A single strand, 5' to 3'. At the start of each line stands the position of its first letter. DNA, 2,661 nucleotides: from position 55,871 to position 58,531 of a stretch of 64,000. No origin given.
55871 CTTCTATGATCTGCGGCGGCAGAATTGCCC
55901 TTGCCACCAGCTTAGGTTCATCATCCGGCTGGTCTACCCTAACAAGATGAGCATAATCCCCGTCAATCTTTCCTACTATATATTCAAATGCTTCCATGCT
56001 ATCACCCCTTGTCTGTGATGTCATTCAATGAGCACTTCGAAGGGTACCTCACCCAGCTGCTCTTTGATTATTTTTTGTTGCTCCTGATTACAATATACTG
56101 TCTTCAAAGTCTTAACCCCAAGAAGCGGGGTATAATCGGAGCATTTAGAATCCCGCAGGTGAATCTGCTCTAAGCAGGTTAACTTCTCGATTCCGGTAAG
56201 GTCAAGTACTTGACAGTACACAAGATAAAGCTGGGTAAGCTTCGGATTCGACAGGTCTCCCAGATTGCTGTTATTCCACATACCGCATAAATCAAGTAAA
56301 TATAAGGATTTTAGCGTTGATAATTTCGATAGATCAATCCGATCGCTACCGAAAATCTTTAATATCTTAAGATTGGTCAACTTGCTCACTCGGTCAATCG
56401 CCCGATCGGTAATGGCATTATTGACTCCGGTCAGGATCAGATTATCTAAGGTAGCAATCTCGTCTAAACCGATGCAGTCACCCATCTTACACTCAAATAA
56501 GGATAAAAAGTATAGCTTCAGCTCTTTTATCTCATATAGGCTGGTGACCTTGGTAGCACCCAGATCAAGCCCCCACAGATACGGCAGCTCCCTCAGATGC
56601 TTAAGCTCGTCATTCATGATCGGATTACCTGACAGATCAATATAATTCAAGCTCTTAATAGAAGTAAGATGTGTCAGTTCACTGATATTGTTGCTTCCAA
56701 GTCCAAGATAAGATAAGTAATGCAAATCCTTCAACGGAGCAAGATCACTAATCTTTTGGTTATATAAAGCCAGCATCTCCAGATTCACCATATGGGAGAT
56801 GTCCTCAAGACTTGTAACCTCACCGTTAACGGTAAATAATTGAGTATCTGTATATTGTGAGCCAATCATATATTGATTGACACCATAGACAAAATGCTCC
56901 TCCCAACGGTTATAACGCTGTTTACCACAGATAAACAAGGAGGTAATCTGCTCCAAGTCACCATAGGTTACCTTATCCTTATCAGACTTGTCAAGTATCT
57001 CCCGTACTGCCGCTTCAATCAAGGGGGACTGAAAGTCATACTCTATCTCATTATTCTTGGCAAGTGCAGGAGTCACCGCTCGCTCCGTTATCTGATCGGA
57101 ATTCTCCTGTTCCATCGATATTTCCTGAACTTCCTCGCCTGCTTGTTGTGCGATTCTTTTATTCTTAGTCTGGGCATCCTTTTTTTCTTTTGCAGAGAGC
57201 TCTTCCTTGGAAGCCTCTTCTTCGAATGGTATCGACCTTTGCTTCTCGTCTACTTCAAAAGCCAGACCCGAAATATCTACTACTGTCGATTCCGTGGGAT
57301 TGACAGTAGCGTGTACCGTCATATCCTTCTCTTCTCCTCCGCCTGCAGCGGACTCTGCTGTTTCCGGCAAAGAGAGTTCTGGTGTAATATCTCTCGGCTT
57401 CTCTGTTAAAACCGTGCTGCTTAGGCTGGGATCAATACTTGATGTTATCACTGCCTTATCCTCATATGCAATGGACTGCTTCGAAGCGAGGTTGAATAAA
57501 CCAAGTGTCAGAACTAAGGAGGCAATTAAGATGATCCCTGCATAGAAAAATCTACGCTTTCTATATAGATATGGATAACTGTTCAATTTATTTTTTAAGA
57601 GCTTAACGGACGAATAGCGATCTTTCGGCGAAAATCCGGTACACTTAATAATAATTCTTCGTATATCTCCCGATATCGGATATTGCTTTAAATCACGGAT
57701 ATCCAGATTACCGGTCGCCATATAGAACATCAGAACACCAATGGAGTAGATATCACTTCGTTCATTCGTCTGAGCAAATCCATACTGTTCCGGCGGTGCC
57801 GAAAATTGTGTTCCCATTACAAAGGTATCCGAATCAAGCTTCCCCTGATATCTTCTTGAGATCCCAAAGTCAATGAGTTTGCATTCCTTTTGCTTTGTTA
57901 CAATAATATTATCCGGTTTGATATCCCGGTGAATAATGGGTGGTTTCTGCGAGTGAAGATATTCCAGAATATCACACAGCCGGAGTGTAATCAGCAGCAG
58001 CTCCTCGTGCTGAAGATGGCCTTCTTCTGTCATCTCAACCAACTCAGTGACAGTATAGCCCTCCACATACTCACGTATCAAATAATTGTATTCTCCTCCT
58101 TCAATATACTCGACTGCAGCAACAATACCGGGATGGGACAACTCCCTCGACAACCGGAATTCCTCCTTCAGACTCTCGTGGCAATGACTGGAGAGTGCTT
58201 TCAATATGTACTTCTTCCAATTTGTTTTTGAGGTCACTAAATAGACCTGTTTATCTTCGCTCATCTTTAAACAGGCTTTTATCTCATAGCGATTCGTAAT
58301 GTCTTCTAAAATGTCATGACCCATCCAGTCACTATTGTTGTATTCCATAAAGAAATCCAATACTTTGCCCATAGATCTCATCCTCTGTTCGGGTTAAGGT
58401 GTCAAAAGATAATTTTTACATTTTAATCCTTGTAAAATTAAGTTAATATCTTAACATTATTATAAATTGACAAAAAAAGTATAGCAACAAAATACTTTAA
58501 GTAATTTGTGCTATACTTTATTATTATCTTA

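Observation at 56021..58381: Bacterial receptor-like kinase: Hanks Ser/Thr kinase - TM - extracellular leucine-rich repeats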

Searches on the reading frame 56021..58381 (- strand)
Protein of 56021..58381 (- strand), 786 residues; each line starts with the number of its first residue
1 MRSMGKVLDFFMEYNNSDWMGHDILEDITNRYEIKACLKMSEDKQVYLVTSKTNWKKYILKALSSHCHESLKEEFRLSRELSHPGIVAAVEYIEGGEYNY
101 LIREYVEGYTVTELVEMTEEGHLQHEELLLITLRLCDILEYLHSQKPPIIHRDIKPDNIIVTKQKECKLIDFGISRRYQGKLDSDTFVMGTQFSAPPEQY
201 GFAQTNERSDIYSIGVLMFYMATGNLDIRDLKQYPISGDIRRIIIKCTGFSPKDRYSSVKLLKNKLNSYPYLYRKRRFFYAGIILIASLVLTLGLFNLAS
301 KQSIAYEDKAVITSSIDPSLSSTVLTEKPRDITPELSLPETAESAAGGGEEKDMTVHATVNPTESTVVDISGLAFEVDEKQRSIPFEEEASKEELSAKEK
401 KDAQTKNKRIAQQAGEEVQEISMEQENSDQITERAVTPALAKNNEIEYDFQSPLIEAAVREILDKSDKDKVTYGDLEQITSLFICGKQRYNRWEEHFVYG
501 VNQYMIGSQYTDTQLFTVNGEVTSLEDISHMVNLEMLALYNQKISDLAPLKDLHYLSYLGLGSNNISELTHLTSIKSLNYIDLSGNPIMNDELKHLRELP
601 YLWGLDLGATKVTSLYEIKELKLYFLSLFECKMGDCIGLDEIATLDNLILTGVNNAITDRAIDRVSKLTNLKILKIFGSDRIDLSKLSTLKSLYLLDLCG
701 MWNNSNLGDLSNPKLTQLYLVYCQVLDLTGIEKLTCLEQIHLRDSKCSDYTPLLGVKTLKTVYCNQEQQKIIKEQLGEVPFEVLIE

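Call 3: search_protein_families(library=pfam, proteins=[window:56021-58381:-], max_evalue=0.1)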
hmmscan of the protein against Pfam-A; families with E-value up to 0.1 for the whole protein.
window:56021-58381:- (786 aa): 12 families
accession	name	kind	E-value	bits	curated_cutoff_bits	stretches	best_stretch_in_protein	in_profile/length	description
PF00069.31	Pkinase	-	6.1e-34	118.1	31.7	1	45-229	14-198/263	Protein kinase domain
PF07714.23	PK_Tyr_Ser-Thr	-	9.7e-23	81.2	23.1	1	57-234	30-211/258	Protein tyrosine and serine/threonine kinase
PF12799.13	LRR_4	-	2.7e-12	46.9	27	2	713-753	1-42/44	Leucine Rich repeats (2 copies)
PF03109.22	ABC1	-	1.8e-06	27.7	22.9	1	97-181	141-220/244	ABC1 atypical kinase-like domain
PF01636.29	APH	-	1.9e-06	28.3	23.2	2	144-173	165-195/239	Phosphotransferase enzyme family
PF23598.1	LRR_14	-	1.2e-05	24.7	40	2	523-621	38-141/353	Leucine-rich repeat region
PF23952.1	LRR_EndoS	-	0.00066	20.3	27.9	0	536-620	27-102/116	Endo-beta-N-acetylglucosaminidase EndoS LRR domain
PF13855.12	LRR_8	-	0.0018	18.4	27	1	533-588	2-61/61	Leucine rich repeat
PF14531.12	Kinase-like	-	0.005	16.6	25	1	118-205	137-218/289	Kinase-like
PF13516.12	LRR_6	-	0.043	14.3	23.4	0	711-734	1-23/24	Leucine Rich repeat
PF25013.1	LRR_Zer-1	-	0.075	13.6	27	0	623-677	10-62/137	Zer-1-like, Leucine-rich repeats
PF22080.2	Dark_CARD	-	0.093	13.8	25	0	11-49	11-47/82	Dark, CARD domain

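Call 4: search_protein_families(library=ncbifam, proteins=[window:56021-58381:-], max_evalue=0.1)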
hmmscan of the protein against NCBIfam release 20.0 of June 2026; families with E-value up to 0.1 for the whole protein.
window:56021-58381:- (786 aa): 23 families
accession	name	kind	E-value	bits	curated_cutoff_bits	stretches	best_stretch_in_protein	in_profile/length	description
NF033483.0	PknB_PASTA_kin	equivalog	1.4e-36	126.7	450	1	71-225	54-205/563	Stk1 family PASTA domain-containing Ser/Thr kinase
NF047741.1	antiphage_MADS6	equivalog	1.5e-24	86.5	460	2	149-231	320-406/612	methylation-associated defense system protein kinase MAD6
NF038150.1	lanthi_synth_IV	equivalog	4.3e-22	78.3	650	1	28-225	187-393/851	class IV lanthionine synthetase LanL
NF033189.1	internalin_A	exception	6.5e-18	64.4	1600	1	450-765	47-348/799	class 1 internalin InlA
NF033190.2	inl_like_NEAT_1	exception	1.4e-17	63.2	1275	1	521-710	274-456/754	NEAT domain-containing leucine-rich repeat protein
NF009651.0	PRK13184.1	equivalog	3.6e-16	58.3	839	1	71-230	49-233/932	serine/threonine-protein kinase PknD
TIGR03903.1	TOMM_kin_cyc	equivalog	9.8e-16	56.8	705.75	1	66-225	20-186/1267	TOMM system kinase/cyclase fusion protein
NF033442.0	BREX_PglW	equivalog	3.2e-15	55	990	1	47-226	529-708/1391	BREX system serine/threonine kinase PglW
NF052427.1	StpK7MSMEG_1200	equivalog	1.1e-13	50.5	900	1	70-225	53-206/601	serine/threonine protein kinase StpK7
NF038151.1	lanthi_synth_III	equivalog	3.8e-13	48.7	575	1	30-232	220-433/833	class III lanthionine synthetase LanKC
NF043056.1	T4SS_LegK1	equivalog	2.1e-12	46.4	550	1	32-221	88-283/516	Dot/Icm T4SS effector kinase LegK1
NF033188.1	internalin_H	exception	7.5e-12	44.7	1050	2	515-669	81-230/548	InlH/InlC2 family class 1 internalin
NF011460.0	PRK14879.1-1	equivalog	1.9e-09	37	199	1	87-186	75-168/232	Kae1-associated kinase Bud32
TIGR03724.2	arch_bud32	equivalog_domain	4.1e-07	29.7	125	1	51-179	19-135/193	KEOPS complex kinase/ATPase Bud32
NF053615.1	SerThrKinAfsKStmc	equivalog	5e-06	25.4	1300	1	102-225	90-210/809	protein serine/threonine kinase AfsK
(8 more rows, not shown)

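Call 6: find_homologous_proteins(query=window:56021-58381:-, max_evalue=0.00001)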
Query window:56021-58381:- (786 aa): 4703 proteins with E <= 0.00001 among 8000 candidates; the best 120 are listed.
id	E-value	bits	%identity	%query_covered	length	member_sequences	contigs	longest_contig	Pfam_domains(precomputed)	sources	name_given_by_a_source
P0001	0.0e+0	1755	100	100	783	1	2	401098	PF07714.24,PF23598.2,PF00069.32,PF03109.23,PF12799.14,PF01636.30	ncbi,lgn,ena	-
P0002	0.0e+0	1527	87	100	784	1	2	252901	PF07714.24,PF23598.2,PF00069.32,PF03109.23,PF12799.14,PF01636.30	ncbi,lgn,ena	-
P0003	0.0e+0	1417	80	100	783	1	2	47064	PF07714.24,PF23598.2,PF00069.32,PF03109.23,PF12799.14,PF01636.30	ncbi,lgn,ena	-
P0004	0.0e+0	1178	70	100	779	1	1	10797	PF07714.24,PF23598.2,PF00069.32,PF03109.23,PF12799.14,PF01636.30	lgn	-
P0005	0.0e+0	1176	68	100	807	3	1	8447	PF07714.24,PF23598.2,PF00069.32,PF03109.23,PF12799.14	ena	-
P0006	0.0e+0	1150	68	100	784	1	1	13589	PF07714.24,PF23598.2,PF00069.32,PF03109.23,PF12799.14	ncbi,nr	ncbi:MAG: hypothetical protein H6Q59_998 [Firmicutes bacterium]|nr:hypothetical protein [Bacillota b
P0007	0.0e+0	1113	66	100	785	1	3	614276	PF07714.24,PF23598.2,PF00069.32,PF03109.23,PF12799.14,PF01636.30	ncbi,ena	-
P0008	0.0e+0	1050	64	99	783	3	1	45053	PF07714.24,PF00069.32,PF25019.1,PF03109.23,PF12799.14,PF01636.30,PF23952.2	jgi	jgi:serine/threonine protein kinase/Leucine-rich repeat (LRR) protein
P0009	0.0e+0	1042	61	100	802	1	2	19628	PF07714.24,PF23598.2,PF00069.32,PF03109.23,PF12799.14,PF25013.1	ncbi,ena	-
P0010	0.0e+0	1030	61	100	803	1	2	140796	PF07714.24,PF23598.2,PF00069.32,PF03109.23,PF12799.14,PF23952.2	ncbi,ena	-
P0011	1.0e-296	1004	70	47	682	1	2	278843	PF07714.24,PF23598.2,PF00069.32,PF03109.23,PF12799.14,PF25013.1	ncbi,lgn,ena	-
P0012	2.0e-270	917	57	99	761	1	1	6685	PF07714.24,PF23598.2,PF00069.32,PF03109.23,PF12799.14,PF01636.30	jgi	jgi:serine/threonine protein kinase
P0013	2.1e-261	887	58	48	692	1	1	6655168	PF07714.24,PF23598.2,PF00069.32,PF03109.23,PF12799.14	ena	-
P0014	6.2e-251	853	52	99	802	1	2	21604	PF07714.24,PF00069.32,PF03109.23,PF12799.14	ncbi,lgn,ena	-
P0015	1.1e-241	822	59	44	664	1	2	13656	PF07714.24,PF23598.2,PF00069.32,PF14580.13,PF03109.23,PF12799.14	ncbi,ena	-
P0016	1.7e-215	736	48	99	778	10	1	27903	PF07714.24,PF23598.2,PF00069.32,PF03109.23,PF12799.14,PF01636.30,PF23952.2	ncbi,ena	-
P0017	1.4e-212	726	47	99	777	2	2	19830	PF07714.24,PF23598.2,PF00069.32,PF03109.23,PF12799.14,PF13855.13,PF23952.2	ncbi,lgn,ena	-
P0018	1.8e-210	719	46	99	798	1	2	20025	PF07714.24,PF23598.2,PF00069.32,PF03109.23,PF12799.14,PF13855.13,PF01636.30,PF23952.2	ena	-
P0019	5.0e-208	711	44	99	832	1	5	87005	PF07714.24,PF23598.2,PF00069.32,PF12799.14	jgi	jgi:Leucine-rich repeat (LRR) protein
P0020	6.7e-208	711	45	99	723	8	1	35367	PF07714.24,PF23598.2,PF00069.32,PF03109.23,PF12799.14,PF13855.13,PF01636.30,PF23952.2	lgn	-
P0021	8.7e-204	697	44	99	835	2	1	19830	PF07714.24,PF23598.2,PF00069.32,PF03109.23,PF12799.14,PF13855.13,PF23952.2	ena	-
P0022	1.5e-190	653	43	99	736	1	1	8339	PF07714.24,PF23598.2,PF00069.32,PF03109.23,PF12799.14,PF13855.13,PF23952.2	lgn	-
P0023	4.3e-187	642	44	99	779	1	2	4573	PF07714.24,PF23598.2,PF00069.32,PF24758.2,PF12799.14,PF13855.13,PF23952.2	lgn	-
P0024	1.8e-186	640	48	43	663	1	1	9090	PF07714.24,PF23598.2,PF00069.32,PF03109.23,PF12799.14,PF13855.13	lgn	-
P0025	4.6e-186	638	41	99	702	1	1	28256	PF07714.24,PF23598.2,PF00069.32,PF03109.23,PF12799.14,PF25013.1,PF13855.13,PF23952.2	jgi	jgi:serine/threonine protein kinase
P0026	7.5e-184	631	54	37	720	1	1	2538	PF07714.24,PF23598.2,PF00069.32,PF03109.23,PF12799.14,PF01636.30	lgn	-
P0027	7.7e-182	624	56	35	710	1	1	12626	PF07714.24,PF23598.2,PF00069.32,PF03109.23,PF12799.14,PF13855.13,PF23952.2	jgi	jgi:serine/threonine protein kinase/Leucine-rich repeat (LRR) protein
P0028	2.7e-180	619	43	100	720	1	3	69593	PF07714.24,PF23598.2,PF00069.32,PF03109.23,PF12799.14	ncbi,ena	-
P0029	4.9e-180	618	44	100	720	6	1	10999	PF07714.24,PF23598.2,PF00069.32,PF03109.23,PF12799.14,PF13855.13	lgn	-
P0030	2.9e-179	616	42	100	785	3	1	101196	PF07714.24,PF23598.2,PF00069.32,PF03109.23,PF14531.13,PF12799.14,PF13855.13,PF23211.1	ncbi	-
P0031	3.4e-177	609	53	35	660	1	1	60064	PF07714.24,PF23598.2,PF00069.32,PF03109.23,PF12799.14,PF13855.13,PF01636.30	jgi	jgi:serine/threonine protein kinase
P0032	4.5e-175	602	34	88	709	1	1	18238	PF07714.24,PF23598.2,PF00069.32,PF03109.23,PF12799.14,PF13855.13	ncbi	-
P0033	5.5e-175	602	51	37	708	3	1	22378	PF07714.24,PF00069.32,PF03109.23,PF12799.14,PF13855.13,PF23952.2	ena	-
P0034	9.2e-171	588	51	36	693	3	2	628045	PF07714.24,PF23598.2,PF00069.32,PF03109.23,PF14531.13,PF12799.14,PF13855.13,PF23211.1,PF01636.30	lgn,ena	-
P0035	2.8e-170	586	50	39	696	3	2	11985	PF07714.24,PF23598.2,PF00069.32,PF03109.23,PF12799.14,PF13855.13,PF23952.2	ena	-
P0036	5.1e-170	585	51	37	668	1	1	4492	PF07714.24,PF23598.2,PF00069.32,PF12799.14,PF13855.13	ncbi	ncbi:MAG: protein kinase [Mobilitalea sp.]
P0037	2.8e-169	583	40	99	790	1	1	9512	PF07714.24,PF23598.2,PF00069.32,PF03109.23,PF14531.13,PF12799.14,PF13855.13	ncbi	-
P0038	3.9e-160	553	39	100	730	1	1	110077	PF07714.24,PF23598.2,PF00069.32,PF03109.23,PF12799.14,PF13855.13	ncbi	ncbi:MAG: protein kinase [Mobilitalea sp.]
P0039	8.2e-158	545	42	50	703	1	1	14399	PF07714.24,PF23598.2,PF00069.32,PF03109.23,PF12799.14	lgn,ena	-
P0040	1.9e-156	540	46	73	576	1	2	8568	PF07714.24,PF00069.32,PF03109.23,PF12799.14,PF01636.30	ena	-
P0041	1.9e-152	527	36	100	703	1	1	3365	PF07714.24,PF23598.2,PF00069.32,PF03109.23,PF12799.14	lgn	-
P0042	2.9e-145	503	59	33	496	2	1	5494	PF07714.24,PF00069.32,PF03109.23,PF12799.14,PF01636.30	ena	-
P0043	2.9e-117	411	46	37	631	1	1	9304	PF07714.24,PF23598.2,PF00069.32,PF12799.14,PF13855.13,PF23952.2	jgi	jgi:serine/threonine protein kinase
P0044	1.4e-108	382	42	37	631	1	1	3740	PF07714.24,PF23598.2,PF00069.32,PF12799.14,PF13855.13,PF23952.2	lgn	-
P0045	1.4e-94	336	39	41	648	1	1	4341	PF07714.24,PF00069.32,PF03109.23,PF12799.14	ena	-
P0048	1.7e-84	302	41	31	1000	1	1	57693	PF07714.24,PF23598.2,PF00069.32,PF12799.14,PF13855.13,PF23211.1,PF23952.2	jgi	-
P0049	1.5e-82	296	45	33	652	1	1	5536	PF07714.24,PF00069.32,PF03109.23,PF12799.14,PF13855.13,PF01636.30,PF23952.2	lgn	-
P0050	2.3e-82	295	40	32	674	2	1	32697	PF07714.24,PF00069.32,PF12799.14,PF01636.30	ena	-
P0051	6.7e-81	291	40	37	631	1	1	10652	PF07714.24,PF00069.32,PF03109.23,PF12799.14,PF01636.30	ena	-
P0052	1.5e-80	289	41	32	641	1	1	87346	PF07714.24,PF00069.32,PF03109.23,PF12799.14,PF01636.30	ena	-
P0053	7.7e-80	287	42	31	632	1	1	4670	PF07714.24,PF00069.32,PF03109.23,PF12799.14,PF01636.30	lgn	-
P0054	2.5e-78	282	43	33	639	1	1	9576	PF07714.24,PF00069.32,PF12799.14,PF13855.13,PF23211.1,PF01636.30,PF23952.2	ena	-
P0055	1.6e-77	279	29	71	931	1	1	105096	PF07714.24,PF23598.2,PF00069.32,PF13516.13,PF21832.2,PF12799.14,PF13855.13,PF23211.1,PF23952.2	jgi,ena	-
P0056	4.4e-76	275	38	31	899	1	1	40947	PF07714.24,PF23598.2,PF00069.32,PF03109.23,PF12799.14,PF01636.30,PF23952.2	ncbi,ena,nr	ncbi:MAG: serine/threonine protein kinase [Oscillospiraceae bacterium]|nr:serine/threonine protein k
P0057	1.5e-75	273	41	36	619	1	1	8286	PF07714.24,PF00069.32,PF12799.14,PF13855.13,PF01636.30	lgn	-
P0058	4.9e-74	268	36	35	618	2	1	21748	PF07714.24,PF23598.2,PF00069.32,PF12799.14,PF13855.13,PF01636.30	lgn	-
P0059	3.5e-73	265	40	31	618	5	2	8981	PF07714.24,PF00069.32,PF12799.14,PF13855.13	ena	-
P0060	9.2e-73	264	40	33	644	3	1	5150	PF07714.24,PF00069.32,PF03109.23,PF12799.14,PF01636.30,PF23952.2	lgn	-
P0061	9.9e-72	260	44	30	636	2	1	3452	PF07714.24,PF00069.32,PF12799.14,PF01636.30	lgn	-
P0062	8.7e-71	257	28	71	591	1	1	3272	PF07714.24,PF00069.32,PF03109.23,PF12799.14,PF13855.13,PF01636.30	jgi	-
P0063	3.3e-70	255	38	37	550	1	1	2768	PF07714.24,PF00069.32,PF03109.23,PF12799.14,PF01636.30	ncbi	-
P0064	4.0e-70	255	39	26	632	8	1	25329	PF07714.24,PF00069.32,PF12799.14,PF01636.30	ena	-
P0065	1.2e-69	253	37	38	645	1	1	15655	PF07714.24,PF00069.32,PF12799.14,PF13855.13,PF01636.30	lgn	-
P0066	2.2e-69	253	40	33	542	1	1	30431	PF07714.24,PF00069.32,PF03109.23,PF12799.14,PF23952.2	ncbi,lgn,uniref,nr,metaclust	ncbi:protein kinase domain-containing protein [Acetanaerobacterium elongatum]|uniref:non-specific se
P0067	1.0e-68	250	41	37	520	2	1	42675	PF07714.24,PF00069.32,PF12799.14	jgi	-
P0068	1.4e-68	250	36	40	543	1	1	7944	PF07714.24,PF00069.32,PF03109.23,PF12799.14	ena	-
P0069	1.5e-68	250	37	42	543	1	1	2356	PF07714.24,PF00069.32,PF03109.23,PF12799.14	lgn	-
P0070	2.1e-68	249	42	29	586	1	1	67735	PF07714.24,PF00069.32,PF12799.14,PF13855.13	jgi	-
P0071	3.1e-68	249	35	35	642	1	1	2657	PF07714.24,PF00069.32,PF03109.23,PF12799.14,PF13855.13,PF01636.30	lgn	-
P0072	4.1e-68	248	31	79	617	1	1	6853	PF07714.24,PF00069.32,PF12799.14,PF01636.30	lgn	-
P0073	7.2e-68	248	37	38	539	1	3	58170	PF07714.24,PF00069.32,PF12799.14,PF13855.13,PF01636.30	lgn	-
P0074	1.4e-67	247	41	30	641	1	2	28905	PF07714.24,PF23598.2,PF00069.32,PF12799.14,PF01636.30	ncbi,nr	ncbi:MAG: protein kinase [Firmicutes bacterium]|nr:protein kinase [[Eubacterium] siraeum] MCM1487070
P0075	1.7e-67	246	35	36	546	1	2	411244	PF07714.24,PF00069.32,PF03109.23,PF12799.14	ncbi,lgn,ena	-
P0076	2.9e-67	246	37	37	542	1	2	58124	PF07714.24,PF00069.32,PF03109.23,PF12799.14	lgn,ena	-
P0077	3.1e-67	245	37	36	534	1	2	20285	PF07714.24,PF00069.32,PF12799.14,PF13855.13,PF23211.1,PF23952.2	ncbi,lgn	-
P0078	1.3e-66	243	35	34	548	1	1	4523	PF07714.24,PF00069.32,PF03109.23,PF12799.14,PF01636.30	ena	-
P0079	1.7e-66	243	36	37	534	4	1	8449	PF07714.24,PF00069.32,PF14580.13,PF12330.15,PF03109.23,PF12799.14,PF13855.13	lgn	-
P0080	2.6e-66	242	35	42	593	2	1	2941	PF07714.24,PF00069.32,PF12799.14,PF13855.13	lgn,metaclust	metaclust:\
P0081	2.8e-66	242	34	34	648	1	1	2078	PF07714.24,PF00069.32,PF03109.23,PF12799.14,PF01636.30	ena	-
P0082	3.3e-66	242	37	34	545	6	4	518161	PF07714.24,PF00069.32,PF12799.14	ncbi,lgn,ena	-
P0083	3.7e-66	242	39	34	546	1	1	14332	PF07714.24,PF00069.32,PF03109.23,PF12799.14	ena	-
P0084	7.4e-66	241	38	34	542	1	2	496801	PF07714.24,PF00069.32,PF03109.23,PF12799.14,PF13855.13,PF01636.30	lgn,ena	-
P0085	7.5e-66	241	37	35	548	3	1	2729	PF07714.24,PF00069.32,PF03109.23,PF12799.14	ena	-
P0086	8.7e-66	241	34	33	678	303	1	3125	PF07714.24,PF00069.32,PF03109.23,PF12799.14,PF01636.30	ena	-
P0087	1.1e-65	240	33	33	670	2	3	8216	PF07714.24,PF00069.32,PF03109.23,PF12799.14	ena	-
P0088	1.2e-65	240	38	34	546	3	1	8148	PF07714.24,PF00069.32,PF03109.23,PF12799.14,PF01636.30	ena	-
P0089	1.2e-65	240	38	38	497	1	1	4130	PF07714.24,PF00069.32,PF12799.14,PF01636.30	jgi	-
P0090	1.3e-65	240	39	33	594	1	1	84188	PF07714.24,PF00069.32,PF12799.14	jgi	-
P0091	1.9e-65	240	33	34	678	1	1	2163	PF07714.24,PF00069.32,PF03109.23,PF12799.14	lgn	-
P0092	2.1e-65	239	40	35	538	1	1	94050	PF07714.24,PF00069.32,PF12799.14,PF01636.30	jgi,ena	-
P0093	2.4e-65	239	39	34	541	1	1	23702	PF07714.24,PF00069.32,PF03109.23,PF12799.14,PF01636.30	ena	-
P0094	2.9e-65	239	36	37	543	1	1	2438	PF07714.24,PF00069.32,PF03109.23,PF14531.13,PF12799.14,PF13855.13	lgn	-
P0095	3.6e-65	239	28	73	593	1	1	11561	PF07714.24,PF00069.32,PF03109.23,PF12799.14,PF23211.1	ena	-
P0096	4.7e-65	238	40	34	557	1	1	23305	PF07714.24,PF00069.32,PF03109.23,PF12799.14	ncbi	-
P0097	4.9e-65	238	39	36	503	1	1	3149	PF07714.24,PF00069.32,PF12799.14,PF01636.30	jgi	jgi:serine/threonine protein kinase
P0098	6.2e-65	238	34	34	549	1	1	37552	PF07714.24,PF00069.32,PF12799.14,PF13855.13,PF01636.30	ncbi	-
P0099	1.1e-64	237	38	33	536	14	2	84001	PF07714.24,PF00069.32,PF03109.23,PF12799.14,PF13855.13,PF01636.30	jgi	jgi:hypothetical protein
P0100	1.2e-64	237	38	34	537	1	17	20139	PF07714.24,PF00069.32,PF03109.23,PF12799.14,PF01636.30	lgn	-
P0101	1.4e-64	237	37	36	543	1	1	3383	PF07714.24,PF00069.32,PF03109.23,PF12799.14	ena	-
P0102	1.5e-64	237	26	94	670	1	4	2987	PF07714.24,PF00069.32,PF03109.23,PF12799.14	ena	-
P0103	1.6e-64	236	42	31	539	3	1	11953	PF07714.24,PF00069.32,PF12799.14,PF13855.13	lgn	-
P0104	1.6e-64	236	26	94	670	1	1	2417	PF07714.24,PF00069.32,PF03109.23,PF12799.14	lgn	-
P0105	1.8e-64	236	40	31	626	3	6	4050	PF07714.24,PF00069.32,PF12799.14,PF01636.30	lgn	-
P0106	1.9e-64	236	40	34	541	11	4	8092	PF07714.24,PF00069.32,PF03109.23,PF12799.14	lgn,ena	-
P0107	2.3e-64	236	37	35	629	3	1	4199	PF07714.24,PF00069.32,PF12799.14,PF13855.13,PF01636.30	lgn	-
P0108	2.4e-64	236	40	31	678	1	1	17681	PF07714.24,PF00069.32,PF12799.14,PF13855.13,PF01636.30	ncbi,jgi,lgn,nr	ncbi:MAG: protein kinase [Clostridiales bacterium]|jgi:hypothetical protein|nr:protein kinase [Clost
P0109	2.4e-64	236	34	39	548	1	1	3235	PF07714.24,PF00069.32,PF03109.23,PF12799.14,PF01636.30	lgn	-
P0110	2.8e-64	236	32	39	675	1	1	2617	PF07714.24,PF00069.32,PF03109.23,PF12799.14,PF01636.30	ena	-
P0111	4.3e-64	235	38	34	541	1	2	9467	PF07714.24,PF00069.32,PF03109.23,PF12799.14,PF13855.13,PF01636.30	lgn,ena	-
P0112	5.8e-64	235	36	42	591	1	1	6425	PF07714.24,PF00069.32,PF12799.14,PF13855.13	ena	-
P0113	7.2e-64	234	32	39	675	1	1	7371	PF07714.24,PF00069.32,PF03109.23,PF12799.14,PF01636.30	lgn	-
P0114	7.5e-64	234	36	34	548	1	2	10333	PF07714.24,PF00069.32,PF03109.23,PF12799.14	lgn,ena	-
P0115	8.2e-64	234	26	94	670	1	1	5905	PF07714.24,PF00069.32,PF03109.23,PF12799.14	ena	-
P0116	8.8e-64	234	39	35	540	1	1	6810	PF07714.24,PF00069.32,PF03109.23,PF14531.13,PF12799.14,PF13855.13,PF01636.30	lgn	-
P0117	9.9e-64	234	33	39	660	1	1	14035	PF07714.24,PF00069.32,PF03109.23,PF12799.14,PF01636.30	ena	-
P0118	1.2e-63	234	40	30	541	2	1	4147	PF07714.24,PF00069.32,PF03109.23,PF12799.14,PF13855.13,PF01636.30,PF23952.2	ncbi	-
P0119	1.3e-63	233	38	34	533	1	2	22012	PF07714.24,PF00069.32,PF14580.13,PF03109.23,PF12799.14,PF13855.13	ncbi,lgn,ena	-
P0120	1.5e-63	233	33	33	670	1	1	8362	PF07714.24,PF00069.32,PF03109.23,PF12799.14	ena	-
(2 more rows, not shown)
